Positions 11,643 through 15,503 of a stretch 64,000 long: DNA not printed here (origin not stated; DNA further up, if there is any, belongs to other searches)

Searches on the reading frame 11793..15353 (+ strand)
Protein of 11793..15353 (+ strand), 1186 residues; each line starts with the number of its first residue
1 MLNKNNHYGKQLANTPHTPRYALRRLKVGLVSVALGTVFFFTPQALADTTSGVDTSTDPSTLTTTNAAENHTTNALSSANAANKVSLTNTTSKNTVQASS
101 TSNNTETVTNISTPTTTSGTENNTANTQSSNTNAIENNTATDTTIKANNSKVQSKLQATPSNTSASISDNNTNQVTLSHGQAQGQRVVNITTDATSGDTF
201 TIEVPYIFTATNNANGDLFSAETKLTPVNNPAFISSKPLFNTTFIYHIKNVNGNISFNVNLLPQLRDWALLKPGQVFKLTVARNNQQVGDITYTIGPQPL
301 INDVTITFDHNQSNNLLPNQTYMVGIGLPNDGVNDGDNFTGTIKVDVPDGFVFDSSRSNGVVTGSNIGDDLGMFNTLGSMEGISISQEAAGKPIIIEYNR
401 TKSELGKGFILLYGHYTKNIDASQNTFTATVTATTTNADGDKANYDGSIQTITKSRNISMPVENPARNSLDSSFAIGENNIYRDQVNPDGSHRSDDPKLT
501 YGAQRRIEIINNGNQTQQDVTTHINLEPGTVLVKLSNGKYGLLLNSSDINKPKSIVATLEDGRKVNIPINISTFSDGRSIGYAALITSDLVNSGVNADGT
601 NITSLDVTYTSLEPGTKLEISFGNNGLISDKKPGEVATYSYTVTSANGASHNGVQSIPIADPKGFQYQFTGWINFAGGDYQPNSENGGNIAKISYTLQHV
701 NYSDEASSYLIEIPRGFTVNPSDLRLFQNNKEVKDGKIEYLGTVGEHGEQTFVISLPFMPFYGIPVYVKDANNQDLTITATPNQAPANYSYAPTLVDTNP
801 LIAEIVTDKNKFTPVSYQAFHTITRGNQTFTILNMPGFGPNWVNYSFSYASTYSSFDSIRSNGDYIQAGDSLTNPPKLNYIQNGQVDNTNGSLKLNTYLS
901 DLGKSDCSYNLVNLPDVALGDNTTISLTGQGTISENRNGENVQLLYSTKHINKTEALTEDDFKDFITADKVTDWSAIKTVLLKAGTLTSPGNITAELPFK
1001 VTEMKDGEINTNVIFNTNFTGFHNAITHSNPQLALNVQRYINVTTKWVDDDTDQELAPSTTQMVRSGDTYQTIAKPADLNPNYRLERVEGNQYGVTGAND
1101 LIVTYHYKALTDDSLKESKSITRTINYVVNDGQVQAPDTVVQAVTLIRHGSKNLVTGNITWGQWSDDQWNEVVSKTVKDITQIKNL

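Call 38: search_protein_families(library=pfam, proteins=[window:11793-15353:+], max_evalue=0.00001)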
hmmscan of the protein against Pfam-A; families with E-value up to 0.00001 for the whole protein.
window:11793-15353:+ (1186 aa): 2 families
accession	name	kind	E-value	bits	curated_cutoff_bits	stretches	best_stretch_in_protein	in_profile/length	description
PF06458.18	MucBP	-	2.8e-07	31.6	23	1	1042-1108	1-63/63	MucBP domain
PF04650.22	YSIRK_signal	-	1.2e-06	28.7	20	1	20-41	5-26/26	YSIRK type signal peptide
